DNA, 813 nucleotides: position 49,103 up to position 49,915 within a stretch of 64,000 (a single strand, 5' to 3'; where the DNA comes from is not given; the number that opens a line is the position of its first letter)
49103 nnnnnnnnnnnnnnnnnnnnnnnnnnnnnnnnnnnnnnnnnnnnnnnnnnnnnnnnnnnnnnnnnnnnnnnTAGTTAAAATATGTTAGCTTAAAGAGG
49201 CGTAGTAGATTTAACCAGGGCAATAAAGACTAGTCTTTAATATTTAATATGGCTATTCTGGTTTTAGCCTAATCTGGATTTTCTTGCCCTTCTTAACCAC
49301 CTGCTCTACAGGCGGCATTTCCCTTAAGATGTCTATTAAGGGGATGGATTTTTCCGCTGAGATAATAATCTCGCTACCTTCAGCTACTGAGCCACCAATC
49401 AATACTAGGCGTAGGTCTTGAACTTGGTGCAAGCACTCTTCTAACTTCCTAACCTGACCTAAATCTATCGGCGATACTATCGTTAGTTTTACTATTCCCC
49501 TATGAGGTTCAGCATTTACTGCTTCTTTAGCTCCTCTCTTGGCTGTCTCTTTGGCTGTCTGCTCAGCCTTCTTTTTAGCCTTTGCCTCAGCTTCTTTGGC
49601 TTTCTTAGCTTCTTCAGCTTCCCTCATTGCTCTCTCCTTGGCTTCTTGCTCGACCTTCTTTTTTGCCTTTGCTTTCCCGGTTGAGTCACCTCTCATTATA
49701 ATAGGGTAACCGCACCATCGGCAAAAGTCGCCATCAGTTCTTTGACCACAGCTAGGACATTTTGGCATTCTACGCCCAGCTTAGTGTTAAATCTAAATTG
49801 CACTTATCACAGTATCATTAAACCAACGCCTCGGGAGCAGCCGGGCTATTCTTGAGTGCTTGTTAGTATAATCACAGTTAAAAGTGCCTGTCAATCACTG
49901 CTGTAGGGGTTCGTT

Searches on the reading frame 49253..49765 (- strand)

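Call 33: search_protein_families(library=pfam, proteins=[window:49253-49765:-], max_evalue=0.01)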
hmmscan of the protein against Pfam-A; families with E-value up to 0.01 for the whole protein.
window:49253-49765:- (170 aa): 2 families
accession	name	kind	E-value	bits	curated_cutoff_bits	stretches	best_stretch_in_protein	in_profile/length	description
PF24460.1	DUF7575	-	4.9e-05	23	28.5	1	1-21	4-26/28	Domain of unknown function (DUF7575)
PF03666.18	NPR3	-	0.0022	17.3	27.5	1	18-80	32-95/456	Nitrogen Permease regulator of amino acid transport activity 3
